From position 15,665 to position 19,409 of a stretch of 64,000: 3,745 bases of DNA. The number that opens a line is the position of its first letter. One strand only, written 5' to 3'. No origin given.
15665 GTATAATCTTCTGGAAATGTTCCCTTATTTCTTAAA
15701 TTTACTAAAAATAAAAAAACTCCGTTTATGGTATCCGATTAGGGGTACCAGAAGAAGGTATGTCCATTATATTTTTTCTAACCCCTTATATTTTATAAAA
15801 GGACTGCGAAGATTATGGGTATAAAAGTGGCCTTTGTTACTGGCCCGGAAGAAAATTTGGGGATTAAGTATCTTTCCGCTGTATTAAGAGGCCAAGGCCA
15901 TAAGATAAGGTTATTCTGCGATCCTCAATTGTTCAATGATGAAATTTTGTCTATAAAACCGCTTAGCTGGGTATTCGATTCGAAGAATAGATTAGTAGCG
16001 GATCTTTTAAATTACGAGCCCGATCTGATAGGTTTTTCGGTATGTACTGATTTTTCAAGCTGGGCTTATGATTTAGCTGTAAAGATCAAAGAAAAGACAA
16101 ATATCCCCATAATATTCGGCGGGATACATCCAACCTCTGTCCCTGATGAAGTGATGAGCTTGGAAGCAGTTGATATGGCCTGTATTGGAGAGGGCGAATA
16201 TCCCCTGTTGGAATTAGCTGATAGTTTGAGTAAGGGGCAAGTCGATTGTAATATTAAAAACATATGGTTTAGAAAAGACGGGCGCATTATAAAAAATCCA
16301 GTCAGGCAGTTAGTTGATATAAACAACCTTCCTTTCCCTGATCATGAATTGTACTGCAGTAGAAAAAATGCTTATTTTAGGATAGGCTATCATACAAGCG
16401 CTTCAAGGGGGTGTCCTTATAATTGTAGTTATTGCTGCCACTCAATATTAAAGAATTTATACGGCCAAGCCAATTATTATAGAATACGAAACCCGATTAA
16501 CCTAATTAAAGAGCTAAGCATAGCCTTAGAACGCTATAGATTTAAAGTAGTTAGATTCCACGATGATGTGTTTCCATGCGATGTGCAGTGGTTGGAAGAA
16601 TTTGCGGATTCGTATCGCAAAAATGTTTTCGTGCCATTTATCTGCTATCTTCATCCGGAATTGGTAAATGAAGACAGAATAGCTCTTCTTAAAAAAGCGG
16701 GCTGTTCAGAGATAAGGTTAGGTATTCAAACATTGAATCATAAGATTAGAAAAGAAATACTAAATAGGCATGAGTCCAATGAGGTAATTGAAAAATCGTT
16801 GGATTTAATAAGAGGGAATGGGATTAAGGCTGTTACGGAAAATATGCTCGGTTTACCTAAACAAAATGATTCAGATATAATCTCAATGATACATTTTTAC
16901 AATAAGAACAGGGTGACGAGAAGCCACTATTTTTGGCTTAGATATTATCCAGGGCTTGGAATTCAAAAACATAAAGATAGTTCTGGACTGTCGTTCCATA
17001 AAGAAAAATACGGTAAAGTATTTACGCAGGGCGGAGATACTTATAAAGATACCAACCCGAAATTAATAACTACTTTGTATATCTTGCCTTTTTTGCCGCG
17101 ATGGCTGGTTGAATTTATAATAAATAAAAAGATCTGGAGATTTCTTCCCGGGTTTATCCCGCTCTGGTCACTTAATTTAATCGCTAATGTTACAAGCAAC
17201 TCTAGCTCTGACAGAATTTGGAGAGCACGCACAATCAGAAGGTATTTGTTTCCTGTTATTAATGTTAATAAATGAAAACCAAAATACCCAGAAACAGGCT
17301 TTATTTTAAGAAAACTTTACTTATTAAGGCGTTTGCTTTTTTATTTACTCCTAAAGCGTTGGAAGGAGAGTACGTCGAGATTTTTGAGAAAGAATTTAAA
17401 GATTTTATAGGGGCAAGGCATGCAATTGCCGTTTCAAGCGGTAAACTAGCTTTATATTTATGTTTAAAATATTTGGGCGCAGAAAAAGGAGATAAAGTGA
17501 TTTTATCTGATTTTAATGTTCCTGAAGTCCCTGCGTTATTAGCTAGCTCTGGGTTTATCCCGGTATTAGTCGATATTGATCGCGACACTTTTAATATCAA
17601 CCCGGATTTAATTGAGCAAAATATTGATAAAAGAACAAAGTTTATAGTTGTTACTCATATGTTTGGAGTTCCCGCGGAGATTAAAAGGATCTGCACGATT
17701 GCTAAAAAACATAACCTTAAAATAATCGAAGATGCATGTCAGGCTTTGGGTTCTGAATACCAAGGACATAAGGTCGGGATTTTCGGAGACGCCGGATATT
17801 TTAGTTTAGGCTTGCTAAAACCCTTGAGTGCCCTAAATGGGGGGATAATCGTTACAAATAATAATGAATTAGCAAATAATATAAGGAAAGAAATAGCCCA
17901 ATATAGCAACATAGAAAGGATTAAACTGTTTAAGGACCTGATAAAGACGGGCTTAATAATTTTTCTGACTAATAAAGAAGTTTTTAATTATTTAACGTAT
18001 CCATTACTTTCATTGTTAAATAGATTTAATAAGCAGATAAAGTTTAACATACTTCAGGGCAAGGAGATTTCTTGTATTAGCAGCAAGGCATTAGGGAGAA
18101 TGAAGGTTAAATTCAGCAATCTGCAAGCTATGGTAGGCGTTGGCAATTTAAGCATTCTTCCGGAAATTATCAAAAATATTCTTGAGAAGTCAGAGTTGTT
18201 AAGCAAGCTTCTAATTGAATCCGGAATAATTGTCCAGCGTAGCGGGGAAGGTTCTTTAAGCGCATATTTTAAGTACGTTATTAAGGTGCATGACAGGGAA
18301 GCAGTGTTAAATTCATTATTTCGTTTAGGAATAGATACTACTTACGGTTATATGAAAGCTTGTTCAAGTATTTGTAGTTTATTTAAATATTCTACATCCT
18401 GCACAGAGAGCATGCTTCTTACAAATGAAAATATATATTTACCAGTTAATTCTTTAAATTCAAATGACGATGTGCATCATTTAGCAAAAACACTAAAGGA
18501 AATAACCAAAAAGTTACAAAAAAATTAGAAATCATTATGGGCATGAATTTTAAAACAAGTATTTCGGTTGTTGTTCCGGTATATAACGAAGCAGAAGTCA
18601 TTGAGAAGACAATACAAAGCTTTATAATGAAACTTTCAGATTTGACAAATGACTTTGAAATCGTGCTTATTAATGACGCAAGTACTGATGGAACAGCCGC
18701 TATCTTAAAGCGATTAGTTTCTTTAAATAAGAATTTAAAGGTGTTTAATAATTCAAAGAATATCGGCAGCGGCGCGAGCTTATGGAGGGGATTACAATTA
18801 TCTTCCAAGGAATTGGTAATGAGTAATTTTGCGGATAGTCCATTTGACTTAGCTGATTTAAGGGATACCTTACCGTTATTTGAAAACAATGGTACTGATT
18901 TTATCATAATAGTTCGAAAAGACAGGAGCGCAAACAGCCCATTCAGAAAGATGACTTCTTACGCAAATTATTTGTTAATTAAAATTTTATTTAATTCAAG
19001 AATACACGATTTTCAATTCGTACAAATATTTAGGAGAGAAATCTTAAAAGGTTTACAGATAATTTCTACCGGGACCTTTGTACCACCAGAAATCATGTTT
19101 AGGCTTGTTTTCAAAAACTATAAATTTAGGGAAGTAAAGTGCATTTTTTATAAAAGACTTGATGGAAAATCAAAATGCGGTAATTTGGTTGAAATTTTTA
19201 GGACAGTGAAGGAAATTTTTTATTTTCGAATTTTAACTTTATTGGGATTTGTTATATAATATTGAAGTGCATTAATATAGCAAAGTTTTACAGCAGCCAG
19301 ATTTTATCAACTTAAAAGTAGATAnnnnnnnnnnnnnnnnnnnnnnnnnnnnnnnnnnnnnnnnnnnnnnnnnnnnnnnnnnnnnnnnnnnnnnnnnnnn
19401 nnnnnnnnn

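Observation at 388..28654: A 28-kb co-directional operon packed with 12 radical SAM enzymes interleaved with an Arn-like lipid-linked glycosylation toolkit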

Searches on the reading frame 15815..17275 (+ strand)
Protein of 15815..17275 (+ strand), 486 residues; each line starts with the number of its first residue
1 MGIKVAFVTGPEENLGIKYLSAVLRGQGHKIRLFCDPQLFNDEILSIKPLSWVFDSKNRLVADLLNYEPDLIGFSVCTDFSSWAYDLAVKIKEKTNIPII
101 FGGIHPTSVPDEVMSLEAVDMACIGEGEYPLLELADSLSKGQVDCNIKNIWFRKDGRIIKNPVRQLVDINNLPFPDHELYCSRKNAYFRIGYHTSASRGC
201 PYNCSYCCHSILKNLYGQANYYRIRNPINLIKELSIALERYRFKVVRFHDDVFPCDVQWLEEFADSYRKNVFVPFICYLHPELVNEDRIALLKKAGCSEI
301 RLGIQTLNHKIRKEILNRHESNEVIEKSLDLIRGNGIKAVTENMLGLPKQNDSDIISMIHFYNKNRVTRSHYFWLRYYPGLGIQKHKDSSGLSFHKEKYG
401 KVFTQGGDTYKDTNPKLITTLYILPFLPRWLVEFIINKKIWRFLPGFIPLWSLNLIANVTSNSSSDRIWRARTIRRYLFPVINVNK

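Call 4: search_protein_families(library=pfam, proteins=[window:15815-17275:+], max_evalue=0.01)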
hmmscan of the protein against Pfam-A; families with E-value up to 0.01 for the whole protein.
window:15815-17275:+ (486 aa): 2 families
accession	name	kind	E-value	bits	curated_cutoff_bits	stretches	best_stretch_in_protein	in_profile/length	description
PF04055.27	Radical_SAM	-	1.6e-20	74.4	29.5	1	196-361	3-165/166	Radical SAM superfamily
PF02310.24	B12-binding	-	1.7e-15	57.4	32.1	1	8-134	8-120/121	B12 binding domain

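Call 7: search_protein_families(library=ncbifam, proteins=[window:15815-17275:+], max_evalue=0.001)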
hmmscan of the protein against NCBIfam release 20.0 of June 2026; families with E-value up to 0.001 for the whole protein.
window:15815-17275:+ (486 aa): 27 families (the best 25 are shown)
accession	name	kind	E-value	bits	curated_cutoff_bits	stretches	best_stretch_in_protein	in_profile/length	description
TIGR04013.1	B12_SAM_MJ_1487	hypoth_equivalog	1.4e-25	90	251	1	68-373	42-345/382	TIGR04013 family B12-binding domain/radical SAM domain-containing protein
TIGR04072.2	rSAM_ladder_B12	equivalog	1.5e-25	89.8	360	1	81-364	83-348/443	lipid biosynthesis B12-binding/radical SAM protein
NF050148.1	rSAM_ApyD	equivalog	4.7e-24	84.8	750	1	14-359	25-363/645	RiPP biosynthesis radical SAM protein ApyD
TIGR02026.1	BchE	equivalog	7.1e-21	74.6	481.35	1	57-359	52-359/497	magnesium-protoporphyrin IX monomethyl ester anaerobic oxidative cyclase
TIGR04385.1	B12_rSAM_cofa1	equivalog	4.9e-20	72.2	450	1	16-355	22-354/438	B12 lower ligand biosynthesis radical SAM protein BzaD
TIGR03471.1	HpnJ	equivalog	5.9e-18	65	577.6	1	83-398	81-397/472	hopanoid biosynthesis associated radical SAM protein HpnJ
TIGR04190.1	B12_SAM_Ta0216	equivalog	2.7e-16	59.2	500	1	86-364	98-393/554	TIGR04190 family B12-binding domain/radical SAM domain protein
TIGR04479.1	bcpD_PhpK_rSAM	subfamily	3.1e-16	58.8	600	1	126-366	179-410/504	PhpK family radical SAM P-methyltransferase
TIGR03975.1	rSAM_ocin_1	subfamily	2.4e-15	56.1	281.85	1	59-359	119-424/606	RiPP maturation radical SAM C-methyltransferase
NF038361.1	rSAM_Sden_1168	equivalog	1.6e-13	50.1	575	1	15-259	86-344/560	Sden_1168 family B12-binding radical SAM P-methyltransferase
TIGR04295.1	B12_rSAM_oligo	hypoth_equivalog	1.9e-12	46.6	400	1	91-356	97-353/422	TIGR04295 family B12-binding domain-containing radical SAM protein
NF033712.0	B12_rSAM_KedN5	subfamily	3.7e-11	42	700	1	61-207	54-211/624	KedN5 family methylcobalamin-dependent radical SAM C-methyltransferase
NF004567.0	PRK05904.1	equivalog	2.2e-09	37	355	1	275-375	92-192/353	coproporphyrinogen III oxidase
TIGR00538.1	hemN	equivalog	2.2e-09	36.7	324.95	1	267-358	132-223/454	oxygen-independent coproporphyrinogen III oxidase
TIGR04367.1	HpnR_B12_rSAM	equivalog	1.7e-08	33.5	650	1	13-337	21-325/490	hopanoid C-3 methylase HpnR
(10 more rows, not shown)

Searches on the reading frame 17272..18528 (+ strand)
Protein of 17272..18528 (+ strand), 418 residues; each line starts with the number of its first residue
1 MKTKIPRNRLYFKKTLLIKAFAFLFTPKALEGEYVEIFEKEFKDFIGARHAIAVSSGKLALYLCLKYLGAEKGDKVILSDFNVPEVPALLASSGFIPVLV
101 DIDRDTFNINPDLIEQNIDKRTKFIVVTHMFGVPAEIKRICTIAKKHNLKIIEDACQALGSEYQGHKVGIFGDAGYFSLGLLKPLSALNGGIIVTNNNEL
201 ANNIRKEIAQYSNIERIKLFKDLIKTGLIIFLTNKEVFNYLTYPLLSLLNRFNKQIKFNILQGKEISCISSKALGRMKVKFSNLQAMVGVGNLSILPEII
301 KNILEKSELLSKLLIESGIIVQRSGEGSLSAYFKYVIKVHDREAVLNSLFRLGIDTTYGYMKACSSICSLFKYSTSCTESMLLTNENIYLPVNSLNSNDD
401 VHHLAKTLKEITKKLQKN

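Call 4: search_protein_families(library=pfam, proteins=[window:17272-18528:+], max_evalue=0.01)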
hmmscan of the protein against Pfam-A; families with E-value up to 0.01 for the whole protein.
window:17272-18528:+ (418 aa): 4 families
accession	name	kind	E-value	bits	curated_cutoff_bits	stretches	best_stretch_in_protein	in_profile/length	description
PF01041.23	DegT_DnrJ_EryC1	-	1.3e-65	222.4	19.8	2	30-205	21-196/360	DegT/DnrJ/EryC1/StrS aminotransferase family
PF01212.27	Beta_elim_lyase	-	3.5e-05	23.7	27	1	36-206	35-215/288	Beta-eliminating lyase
PF00266.25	Aminotran_5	-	0.00015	21.3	21.5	1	35-161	45-182/371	Aminotransferase class-V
PF01053.26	Cys_Met_Meta_PP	-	0.004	16.2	27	1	36-169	55-188/381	Cys/Met metabolism PLP-dependent enzyme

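Call 7: search_protein_families(library=ncbifam, proteins=[window:17272-18528:+], max_evalue=0.001)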
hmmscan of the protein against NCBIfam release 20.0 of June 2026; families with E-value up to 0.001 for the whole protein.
window:17272-18528:+ (418 aa): 12 families
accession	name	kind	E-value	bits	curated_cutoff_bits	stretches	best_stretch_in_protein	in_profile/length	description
TIGR04181.1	NHT_00031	hypoth_equivalog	3.4e-42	144.6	420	1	32-206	29-219/359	LegC family aminotransferase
TIGR03588.1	PseC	equivalog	3e-40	138.3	423.5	1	31-206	28-209/380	UDP-4-amino-4,6-dideoxy-N-acetyl-beta-L-altrosamine transaminase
NF008658.2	PRK11658.1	equivalog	2.2e-37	128.6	631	1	37-206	37-205/379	UDP-4-amino-4-deoxy-L-arabinose aminotransferase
NF011936.0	PRK15407.1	equivalog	9.9e-36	123.4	423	1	31-204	63-244/440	lipopolysaccharide biosynthesis protein RfbH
NF008687.0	PRK11706.1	equivalog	1.5e-32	112.8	375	1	31-222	29-218/375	dTDP-4-amino-4,6-dideoxygalactose transaminase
TIGR02379.1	ECA_wecE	subfamily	1.4e-29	103.1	434.85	1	31-222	29-219/376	dTDP-4-amino-4,6-dideoxy-D-glucose transaminase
TIGR04427.1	PLP_DesI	equivalog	1.5e-29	103.3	650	1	32-205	51-222/390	dTDP-4-dehydro-6-deoxyglucose aminotransferase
NF004975.0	PRK06348.1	equivalog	3e-07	29.8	549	1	30-155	71-202/384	pyridoxal phosphate-dependent aminotransferase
TIGR01977.1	am_tr_V_EF2568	hypoth_equivalog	3.6e-06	26.3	377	1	105-160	121-179/376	cysteine desulfurase family protein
NF041364.1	GntC_guanitoxin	equivalog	4e-05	22.7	415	1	53-155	64-174/356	guanitoxin biosynthesis PLP-dependent (S)-gamma-hydroxy-L-arginine cyclodehydratase GntC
NF005816.0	PRK07682.1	equivalog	0.0007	18.3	620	0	60-157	102-205/390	aminotransferase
TIGR01979.1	sufS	subfamily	0.00074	18.5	475.1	0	72-159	107-200/403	SufS family cysteine desulfurase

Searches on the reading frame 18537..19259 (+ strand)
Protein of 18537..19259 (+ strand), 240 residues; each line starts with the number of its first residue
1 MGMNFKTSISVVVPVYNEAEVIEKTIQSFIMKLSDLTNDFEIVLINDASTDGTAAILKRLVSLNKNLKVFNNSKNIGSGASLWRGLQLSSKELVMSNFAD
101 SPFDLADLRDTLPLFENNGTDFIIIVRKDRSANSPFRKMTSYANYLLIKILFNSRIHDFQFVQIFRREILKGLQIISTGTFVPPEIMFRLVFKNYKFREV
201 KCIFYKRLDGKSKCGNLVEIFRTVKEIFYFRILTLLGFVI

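Call 4: search_protein_families(library=pfam, proteins=[window:18537-19259:+], max_evalue=0.01)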
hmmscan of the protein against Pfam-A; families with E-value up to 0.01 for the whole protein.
window:18537-19259:+ (240 aa): 3 families
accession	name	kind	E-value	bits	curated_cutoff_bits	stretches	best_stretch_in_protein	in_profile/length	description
PF00535.33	Glycos_transf_2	-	7.7e-23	81.7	23.3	1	10-171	1-165/168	Glycosyl transferase family 2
PF13641.12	Glyco_tranf_2_3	-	8.3e-06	26.4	27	1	9-80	3-74/230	Glycosyltransferase like family 2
PF10111.15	Glyco_tranf_2_2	-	4.4e-05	23.5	27.3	1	10-95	1-86/276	Glycosyltransferase like family 2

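Call 7: search_protein_families(library=ncbifam, proteins=[window:18537-19259:+], max_evalue=0.001)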
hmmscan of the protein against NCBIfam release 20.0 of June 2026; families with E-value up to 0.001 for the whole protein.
window:18537-19259:+ (240 aa): 18 families
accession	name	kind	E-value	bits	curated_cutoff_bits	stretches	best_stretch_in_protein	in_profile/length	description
NF047588.1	GlcsyltransPgfSStrep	equivalog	1.4e-15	57.3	500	1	9-158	3-151/308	glycosyltransferase PgfS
TIGR03937.1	PgaC_IcaA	equivalog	2.9e-15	56.1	422.3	1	7-101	45-136/407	poly-beta-1,6-N-acetyl-D-glucosamine synthase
NF007986.1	PRK10714.1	equivalog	9.1e-15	54.5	529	1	8-214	7-210/316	undecaprenyl-phosphate 4-deoxy-4-formamido-L-arabinose transferase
NF047683.1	TeichurnBiosyTuaG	equivalog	4.1e-11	43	400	1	4-94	3-90/252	teichuronic acid biosynthesis protein TuaG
NF010496.0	PRK13915.1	equivalog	4.6e-10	39.1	262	1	6-108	30-130/307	glucosyl-3-phosphoglycerate synthase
NF007482.0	PRK10073.1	equivalog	6.4e-10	38.5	423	1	3-94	2-89/334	glycosyltransferase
NF041875.1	EPS_EpsD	equivalog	2.1e-09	37.2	370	1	9-95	1-84/325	exopolysaccharide biosynthesis glycosyltransferase EpsD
NF053739.1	GlytfEpsEBac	equivalog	6e-09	35.3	450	1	9-95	3-87/265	glycosyltransferase EpsE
TIGR04283.1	glyco_like_mftF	equivalog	1.6e-08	34.4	182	1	9-104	1-86/221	TIGR04283 family arsenosugar biosynthesis glycosyltransferase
TIGR03469.1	HpnB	hypoth_equivalog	2.2e-08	33.5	379.25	1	8-69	45-107/386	hopene-associated glycosyltransferase HpnB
NF041391.1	DPhHxTase_Halo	equivalog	3.7e-08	32.6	375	1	15-213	3-191/213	dolichyl-phosphate hexose transferase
TIGR04182.1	glyco_TIGR04182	equivalog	1.3e-07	31.3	325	1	9-218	2-205/293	S-layer glycoprotein N-glycosyltransferase AglJ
NF050050.1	ProtGlycPglI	equivalog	4.7e-07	29.5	500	1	8-74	3-66/306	GalNAc(5)-diNAcBac-PP-undecaprenol beta-1,3-glucosyltransferase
NF058614.1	PPMAGASynPpgS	equivalog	1.5e-06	27.8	370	1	10-131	3-117/226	polyprenyl-phospho-N-acetylgalactosaminyl synthase PpgS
TIGR03965.1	mycofact_glyco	equivalog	7.5e-06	25.1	280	1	6-101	73-163/467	mycofactocin biosynthesis glycosyltransferase MftF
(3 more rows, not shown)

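Call 52: find_related_loci(query=A4, collection=metagenome_contigs, flank=10000)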
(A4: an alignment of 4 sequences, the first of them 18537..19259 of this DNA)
Query A4 (240 aa) in metagenome_contigs; peptide patterns used: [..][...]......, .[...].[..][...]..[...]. (x = any residue, [..] = any of these).
600 stretches matched a pattern (row limit reached: there are more); 483 encode a relative of the query (tblastn E <= 1e-3); the best 80 are kept; 80 distinct loci.
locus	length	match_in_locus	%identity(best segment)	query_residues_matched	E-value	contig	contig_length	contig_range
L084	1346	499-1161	42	8-230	1e-52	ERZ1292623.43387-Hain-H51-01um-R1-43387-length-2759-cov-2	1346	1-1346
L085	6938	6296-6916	36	9-221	7e-29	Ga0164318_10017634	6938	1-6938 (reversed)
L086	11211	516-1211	31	6-237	1e-27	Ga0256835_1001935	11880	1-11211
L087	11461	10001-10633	30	2-215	2e-23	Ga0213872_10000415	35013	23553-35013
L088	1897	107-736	29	9-225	1e-22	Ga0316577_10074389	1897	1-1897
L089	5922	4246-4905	29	8-225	6e-22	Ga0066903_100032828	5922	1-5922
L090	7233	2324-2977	28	1-225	5e-22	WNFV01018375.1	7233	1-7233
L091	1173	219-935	28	1-236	7e-22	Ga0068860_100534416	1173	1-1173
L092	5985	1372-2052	27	2-230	7e-21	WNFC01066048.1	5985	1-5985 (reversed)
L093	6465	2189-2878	29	1-232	1e-20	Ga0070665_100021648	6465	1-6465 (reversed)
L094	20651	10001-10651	29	4-228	2e-20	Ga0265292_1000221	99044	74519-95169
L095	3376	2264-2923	26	9-228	2e-20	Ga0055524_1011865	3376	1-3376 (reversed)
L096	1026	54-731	27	5-234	9e-21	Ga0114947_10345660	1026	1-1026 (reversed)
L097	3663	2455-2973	31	3-175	4e-20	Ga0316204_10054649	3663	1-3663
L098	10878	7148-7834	27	9-238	4e-20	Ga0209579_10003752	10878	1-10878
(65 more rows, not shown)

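Call 98: search_solved_structures(query=A4, max_evalue=0.001)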
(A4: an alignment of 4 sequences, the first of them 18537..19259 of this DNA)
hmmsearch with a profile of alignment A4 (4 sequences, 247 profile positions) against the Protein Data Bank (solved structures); distinct sequences matched with E-value up to 0.001: 31.
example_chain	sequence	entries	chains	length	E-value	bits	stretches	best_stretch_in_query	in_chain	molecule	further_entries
9bhc_C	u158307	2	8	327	7.8e-25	90.8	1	6-229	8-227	Undecaprenyl-phosphate 4-deoxy-4-formamido-L-arabinose transferase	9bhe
9hwj_A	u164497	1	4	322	9.2e-25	90.6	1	6-229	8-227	Undecaprenyl-phosphate 4-deoxy-4-formamido-L-arabinose transferase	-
8vxh_A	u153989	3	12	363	1e-24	90.4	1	6-229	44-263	Undecaprenyl-phosphate 4-deoxy-4-formamido-L-arabinose transferase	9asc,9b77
5eke_A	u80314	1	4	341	2.3e-17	66.3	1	7-229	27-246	Uncharacterized glycosyltransferase sll0501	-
5ekp_C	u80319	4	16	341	5.3e-17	65.1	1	7-179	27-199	Uncharacterized glycosyltransferase sll0501 | Glycosyltransferase sll0501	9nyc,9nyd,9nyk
9nye_A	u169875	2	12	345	5.5e-17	65.1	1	7-179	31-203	Glycosyltransferase sll0501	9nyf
5mlz_A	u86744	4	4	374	4.5e-16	62.1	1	6-228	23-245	Dolichol monophosphate mannose synthase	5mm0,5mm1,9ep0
2z87_A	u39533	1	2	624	4.5e-15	58.8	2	6-95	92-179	Chondroitin synthase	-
2z86_A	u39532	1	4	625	4.5e-15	58.8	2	6-95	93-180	Chondroitin synthase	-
6p61_A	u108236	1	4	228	6e-14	55.1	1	5-102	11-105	Glycosyltransferase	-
5hea_A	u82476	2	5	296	2.9e-11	46.3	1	7-122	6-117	Putative glycosyltransferase (GalT1)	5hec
3bcv_A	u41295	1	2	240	5.6e-11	45.4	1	7-99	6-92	Putative glycosyltransferase protein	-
5tze_C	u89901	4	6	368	1.4e-10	44.1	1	8-125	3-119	Glycosyl transferase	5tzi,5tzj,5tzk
5tz8_A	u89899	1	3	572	2.3e-10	43.4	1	8-125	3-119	Glycosyl transferase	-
8viw_A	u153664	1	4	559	9.7e-09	38.1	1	8-101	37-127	Heparosan synthase B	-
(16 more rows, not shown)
